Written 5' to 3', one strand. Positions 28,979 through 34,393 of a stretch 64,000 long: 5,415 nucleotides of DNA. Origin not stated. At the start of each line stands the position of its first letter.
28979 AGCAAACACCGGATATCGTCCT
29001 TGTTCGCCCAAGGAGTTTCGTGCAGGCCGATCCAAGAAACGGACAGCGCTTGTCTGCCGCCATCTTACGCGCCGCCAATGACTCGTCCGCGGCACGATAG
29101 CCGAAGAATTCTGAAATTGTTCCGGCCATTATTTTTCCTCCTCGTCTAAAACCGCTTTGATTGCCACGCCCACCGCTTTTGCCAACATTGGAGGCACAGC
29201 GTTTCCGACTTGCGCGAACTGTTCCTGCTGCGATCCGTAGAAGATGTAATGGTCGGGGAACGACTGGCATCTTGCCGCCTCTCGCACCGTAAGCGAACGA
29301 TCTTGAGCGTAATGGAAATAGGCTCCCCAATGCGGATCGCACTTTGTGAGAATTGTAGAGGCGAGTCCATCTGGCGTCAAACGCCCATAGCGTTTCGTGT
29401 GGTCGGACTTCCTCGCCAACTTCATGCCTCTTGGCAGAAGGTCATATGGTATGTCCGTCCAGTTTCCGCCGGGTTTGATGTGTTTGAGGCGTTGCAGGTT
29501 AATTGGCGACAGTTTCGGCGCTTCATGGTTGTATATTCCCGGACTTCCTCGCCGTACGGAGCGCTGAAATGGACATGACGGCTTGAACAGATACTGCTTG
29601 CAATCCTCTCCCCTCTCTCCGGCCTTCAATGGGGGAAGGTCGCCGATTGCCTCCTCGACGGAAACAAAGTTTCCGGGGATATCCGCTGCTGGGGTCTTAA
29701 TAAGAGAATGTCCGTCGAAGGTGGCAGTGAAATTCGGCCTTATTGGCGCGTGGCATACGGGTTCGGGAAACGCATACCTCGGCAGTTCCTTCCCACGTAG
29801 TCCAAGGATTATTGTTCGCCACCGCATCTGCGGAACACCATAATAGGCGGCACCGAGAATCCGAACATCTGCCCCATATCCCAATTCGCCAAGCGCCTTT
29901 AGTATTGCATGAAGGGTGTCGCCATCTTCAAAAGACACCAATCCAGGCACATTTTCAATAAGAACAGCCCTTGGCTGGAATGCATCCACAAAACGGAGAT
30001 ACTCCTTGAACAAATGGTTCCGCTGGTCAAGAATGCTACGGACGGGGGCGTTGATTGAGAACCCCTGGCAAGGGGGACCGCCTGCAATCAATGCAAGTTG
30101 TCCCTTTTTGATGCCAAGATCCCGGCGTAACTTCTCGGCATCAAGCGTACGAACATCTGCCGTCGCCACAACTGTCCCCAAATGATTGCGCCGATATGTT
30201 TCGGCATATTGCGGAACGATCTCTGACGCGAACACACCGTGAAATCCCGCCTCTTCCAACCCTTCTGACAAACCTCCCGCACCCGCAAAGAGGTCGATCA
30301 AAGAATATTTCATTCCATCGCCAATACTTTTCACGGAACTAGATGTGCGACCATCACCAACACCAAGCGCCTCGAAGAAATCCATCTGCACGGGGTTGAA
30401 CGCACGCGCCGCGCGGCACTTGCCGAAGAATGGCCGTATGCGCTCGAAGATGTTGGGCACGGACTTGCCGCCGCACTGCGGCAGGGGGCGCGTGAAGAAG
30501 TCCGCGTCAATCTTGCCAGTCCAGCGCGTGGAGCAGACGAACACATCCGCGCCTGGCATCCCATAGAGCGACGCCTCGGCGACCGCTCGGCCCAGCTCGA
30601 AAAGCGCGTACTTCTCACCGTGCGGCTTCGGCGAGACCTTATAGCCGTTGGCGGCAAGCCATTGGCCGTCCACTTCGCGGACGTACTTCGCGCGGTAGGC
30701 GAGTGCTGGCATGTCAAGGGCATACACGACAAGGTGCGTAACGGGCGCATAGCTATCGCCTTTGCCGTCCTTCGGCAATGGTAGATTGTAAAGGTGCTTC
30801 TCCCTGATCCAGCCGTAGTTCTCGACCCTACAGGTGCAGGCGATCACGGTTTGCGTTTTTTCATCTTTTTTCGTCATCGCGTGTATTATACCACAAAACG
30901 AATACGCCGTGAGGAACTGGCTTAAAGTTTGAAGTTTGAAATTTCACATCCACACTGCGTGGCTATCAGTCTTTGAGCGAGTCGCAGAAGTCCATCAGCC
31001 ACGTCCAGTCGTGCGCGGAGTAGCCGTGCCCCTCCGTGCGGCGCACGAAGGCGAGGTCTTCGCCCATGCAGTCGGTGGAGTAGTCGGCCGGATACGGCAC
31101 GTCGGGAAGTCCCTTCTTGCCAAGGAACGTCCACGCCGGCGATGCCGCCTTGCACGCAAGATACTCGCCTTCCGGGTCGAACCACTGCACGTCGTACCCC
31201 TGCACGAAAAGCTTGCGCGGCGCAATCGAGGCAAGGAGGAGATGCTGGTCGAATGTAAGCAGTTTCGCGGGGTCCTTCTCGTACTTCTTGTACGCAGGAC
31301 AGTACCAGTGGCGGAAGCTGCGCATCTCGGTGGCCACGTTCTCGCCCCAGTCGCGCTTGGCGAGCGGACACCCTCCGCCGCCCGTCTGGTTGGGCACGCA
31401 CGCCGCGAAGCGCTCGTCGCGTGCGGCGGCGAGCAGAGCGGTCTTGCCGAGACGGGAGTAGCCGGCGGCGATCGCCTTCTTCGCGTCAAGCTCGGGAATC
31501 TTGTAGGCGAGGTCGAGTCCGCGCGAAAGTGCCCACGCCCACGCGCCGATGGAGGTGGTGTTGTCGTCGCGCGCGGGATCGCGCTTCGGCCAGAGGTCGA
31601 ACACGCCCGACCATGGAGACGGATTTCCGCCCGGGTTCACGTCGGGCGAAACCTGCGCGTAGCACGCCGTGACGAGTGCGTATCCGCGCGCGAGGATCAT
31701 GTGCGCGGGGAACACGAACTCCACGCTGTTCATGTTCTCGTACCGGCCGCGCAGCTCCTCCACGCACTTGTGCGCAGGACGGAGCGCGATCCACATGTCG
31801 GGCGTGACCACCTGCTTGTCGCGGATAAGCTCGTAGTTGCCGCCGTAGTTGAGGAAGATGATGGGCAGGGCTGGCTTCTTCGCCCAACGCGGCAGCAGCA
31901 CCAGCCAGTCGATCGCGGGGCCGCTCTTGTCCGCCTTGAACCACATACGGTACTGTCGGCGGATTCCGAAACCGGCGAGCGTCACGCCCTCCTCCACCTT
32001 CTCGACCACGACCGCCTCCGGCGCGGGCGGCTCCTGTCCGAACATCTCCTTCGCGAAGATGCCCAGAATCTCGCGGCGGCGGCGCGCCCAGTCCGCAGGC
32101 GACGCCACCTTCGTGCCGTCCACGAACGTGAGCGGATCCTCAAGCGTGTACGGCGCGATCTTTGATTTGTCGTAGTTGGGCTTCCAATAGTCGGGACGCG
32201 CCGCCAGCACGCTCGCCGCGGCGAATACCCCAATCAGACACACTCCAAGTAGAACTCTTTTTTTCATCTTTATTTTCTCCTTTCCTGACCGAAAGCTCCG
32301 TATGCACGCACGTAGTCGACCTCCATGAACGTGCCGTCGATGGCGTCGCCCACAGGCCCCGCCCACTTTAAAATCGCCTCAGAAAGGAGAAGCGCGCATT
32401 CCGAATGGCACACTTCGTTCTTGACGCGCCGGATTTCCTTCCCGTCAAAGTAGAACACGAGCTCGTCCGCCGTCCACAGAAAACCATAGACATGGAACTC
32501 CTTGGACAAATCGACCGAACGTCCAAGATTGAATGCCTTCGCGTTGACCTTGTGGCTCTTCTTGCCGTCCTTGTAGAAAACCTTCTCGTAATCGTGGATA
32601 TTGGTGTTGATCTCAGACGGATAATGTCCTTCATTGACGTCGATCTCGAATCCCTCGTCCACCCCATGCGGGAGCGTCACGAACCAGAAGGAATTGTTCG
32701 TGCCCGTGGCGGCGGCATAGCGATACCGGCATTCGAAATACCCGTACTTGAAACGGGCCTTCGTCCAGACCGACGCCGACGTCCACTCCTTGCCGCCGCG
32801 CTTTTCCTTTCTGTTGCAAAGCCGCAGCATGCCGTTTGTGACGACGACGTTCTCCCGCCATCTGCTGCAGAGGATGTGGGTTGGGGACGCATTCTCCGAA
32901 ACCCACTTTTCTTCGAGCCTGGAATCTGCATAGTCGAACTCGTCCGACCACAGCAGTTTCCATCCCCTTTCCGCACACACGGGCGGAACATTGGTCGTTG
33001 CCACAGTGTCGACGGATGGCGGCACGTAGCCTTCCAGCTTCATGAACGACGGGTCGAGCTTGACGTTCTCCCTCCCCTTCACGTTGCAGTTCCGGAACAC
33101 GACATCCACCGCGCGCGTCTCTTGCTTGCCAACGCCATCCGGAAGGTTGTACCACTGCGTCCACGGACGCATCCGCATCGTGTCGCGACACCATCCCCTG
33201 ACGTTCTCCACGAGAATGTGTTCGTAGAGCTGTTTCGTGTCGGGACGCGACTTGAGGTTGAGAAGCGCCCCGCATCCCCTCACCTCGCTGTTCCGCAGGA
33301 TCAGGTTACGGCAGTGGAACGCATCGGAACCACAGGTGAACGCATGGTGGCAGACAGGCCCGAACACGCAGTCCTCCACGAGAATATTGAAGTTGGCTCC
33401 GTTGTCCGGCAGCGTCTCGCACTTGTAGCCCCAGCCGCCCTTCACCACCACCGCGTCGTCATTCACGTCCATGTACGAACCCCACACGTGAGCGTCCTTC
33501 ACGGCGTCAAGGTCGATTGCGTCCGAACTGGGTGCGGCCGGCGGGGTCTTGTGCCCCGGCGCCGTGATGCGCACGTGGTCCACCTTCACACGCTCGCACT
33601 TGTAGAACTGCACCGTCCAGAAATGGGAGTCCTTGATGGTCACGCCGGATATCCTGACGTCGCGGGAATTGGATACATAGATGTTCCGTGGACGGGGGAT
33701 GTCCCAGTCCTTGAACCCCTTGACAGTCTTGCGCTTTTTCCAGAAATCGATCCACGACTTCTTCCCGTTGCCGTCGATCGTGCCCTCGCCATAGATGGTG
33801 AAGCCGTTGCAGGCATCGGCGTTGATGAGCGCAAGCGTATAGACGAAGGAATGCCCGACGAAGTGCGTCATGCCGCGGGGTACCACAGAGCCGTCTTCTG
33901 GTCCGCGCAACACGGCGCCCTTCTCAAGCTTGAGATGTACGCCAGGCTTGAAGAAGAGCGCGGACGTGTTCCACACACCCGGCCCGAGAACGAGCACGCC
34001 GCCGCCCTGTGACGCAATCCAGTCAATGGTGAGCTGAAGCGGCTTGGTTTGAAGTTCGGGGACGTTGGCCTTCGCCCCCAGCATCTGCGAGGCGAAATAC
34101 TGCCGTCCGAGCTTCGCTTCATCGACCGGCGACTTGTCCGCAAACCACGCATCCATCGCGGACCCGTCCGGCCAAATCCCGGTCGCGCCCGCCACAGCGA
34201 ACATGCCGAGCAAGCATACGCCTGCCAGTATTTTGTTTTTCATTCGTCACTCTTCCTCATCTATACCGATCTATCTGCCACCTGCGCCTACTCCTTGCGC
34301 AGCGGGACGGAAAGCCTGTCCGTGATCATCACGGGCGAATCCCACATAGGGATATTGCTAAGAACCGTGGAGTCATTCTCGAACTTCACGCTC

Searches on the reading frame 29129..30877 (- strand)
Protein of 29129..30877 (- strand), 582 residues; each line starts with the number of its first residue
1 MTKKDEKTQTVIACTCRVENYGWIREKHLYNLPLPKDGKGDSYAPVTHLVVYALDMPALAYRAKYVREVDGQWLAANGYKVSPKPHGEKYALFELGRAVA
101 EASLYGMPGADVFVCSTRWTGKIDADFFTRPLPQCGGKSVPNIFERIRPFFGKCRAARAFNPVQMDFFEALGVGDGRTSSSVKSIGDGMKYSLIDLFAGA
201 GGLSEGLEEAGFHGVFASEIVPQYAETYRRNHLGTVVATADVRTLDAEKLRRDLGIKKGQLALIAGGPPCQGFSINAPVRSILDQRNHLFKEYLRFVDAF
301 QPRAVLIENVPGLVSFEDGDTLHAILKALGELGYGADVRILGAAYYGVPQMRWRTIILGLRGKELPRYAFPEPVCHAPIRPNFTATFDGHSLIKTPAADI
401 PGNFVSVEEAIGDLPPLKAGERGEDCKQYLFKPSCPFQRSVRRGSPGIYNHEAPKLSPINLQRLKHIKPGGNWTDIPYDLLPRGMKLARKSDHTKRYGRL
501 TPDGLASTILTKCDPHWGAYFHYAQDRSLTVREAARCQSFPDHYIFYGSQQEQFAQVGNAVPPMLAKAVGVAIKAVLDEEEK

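Call 9: search_protein_families(library=pfam, proteins=[window:29129-30877:-], max_evalue=0.001)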
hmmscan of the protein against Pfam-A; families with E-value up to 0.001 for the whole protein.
window:29129-30877:- (582 aa): 1 family
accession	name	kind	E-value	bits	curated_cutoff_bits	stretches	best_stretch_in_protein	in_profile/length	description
PF00145.23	DNA_methylase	-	6e-63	213.7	22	1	192-574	2-323/324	C-5 cytosine-specific DNA methylase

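Call 42: search_protein_families(library=padloc, proteins=[window:29129-30877:-], max_evalue=0.001)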
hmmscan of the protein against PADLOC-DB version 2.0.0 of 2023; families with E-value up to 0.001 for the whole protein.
window:29129-30877:- (582 aa): 62 families (the best 25 are shown)
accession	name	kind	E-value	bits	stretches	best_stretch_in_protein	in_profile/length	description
PDLC03326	MTase_II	-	1.4e-115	384.8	1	190-580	4-379/412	Type II methyltransferase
PDLC00033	DruM2|DruM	-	5.1e-110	366.2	1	191-580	22-367/368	DNA cytosine methylase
PDLC03234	MTase_II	-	1.5e-106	354.9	1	190-581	4-370/375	Type II methyltransferase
PDLC03378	MTase_II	-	1.6e-93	311.7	1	189-581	1-334/344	Type II methyltransferase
PDLC03237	MTase_II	-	1.8e-80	269.1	2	192-361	795-969/1036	Type II methyltransferase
PDLC00026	DruM2|DruM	-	8.2e-66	220.8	1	190-581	4-322/336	DNA cytosine methylase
PDLC03272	MTase_II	-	2e-63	212.9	1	188-580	72-393/407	Type II methyltransferase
PDLC02648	DrmMII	-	2.3e-63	212.6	1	188-579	19-453/468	DrmMII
PDLC02649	DrmMII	-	4.6e-61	205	2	257-579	112-420/422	DrmMII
PDLC03381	MTase_II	-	6.5e-55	184.8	2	448-573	9-141/396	Type II methyltransferase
PDLC03736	oMTase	-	1.9e-54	182.9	2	190-477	1019-1321/1497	orphan methyltransferase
PDLC03279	MTase_II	-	1.3e-51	173.6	2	189-360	1-172/587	Type II methyltransferase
PDLC03225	MTase_II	-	4.9e-50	168.9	3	189-315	6-141/615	Type II methyltransferase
PDLC03232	MTase_II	-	2.1e-49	166.6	2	259-581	131-464/465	Type II methyltransferase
PDLC02650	DrmMII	-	3.8e-49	165.8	3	189-315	7-138/435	DrmMII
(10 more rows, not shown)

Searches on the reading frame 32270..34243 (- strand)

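Call 42: search_protein_families(library=padloc, proteins=[window:32270-34243:-], max_evalue=0.001)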
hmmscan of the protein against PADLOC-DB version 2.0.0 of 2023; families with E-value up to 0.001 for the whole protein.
window:32270-34243:- (657 aa): 0 families

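Call 96: search_protein_families(library=pfam, proteins=[window:32270-34243:-], max_evalue=0.00001)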
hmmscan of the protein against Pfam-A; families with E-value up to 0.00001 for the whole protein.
window:32270-34243:- (657 aa): 2 families
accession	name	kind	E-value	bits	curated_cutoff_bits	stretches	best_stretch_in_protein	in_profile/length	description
PF00722.28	Glyco_hydro_16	-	1.6e-17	64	22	1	464-610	12-138/175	Glycosyl hydrolases family 16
PF00295.23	Glyco_hydro_28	-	2.7e-17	63.3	22.9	1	119-292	32-180/324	Glycosyl hydrolases family 28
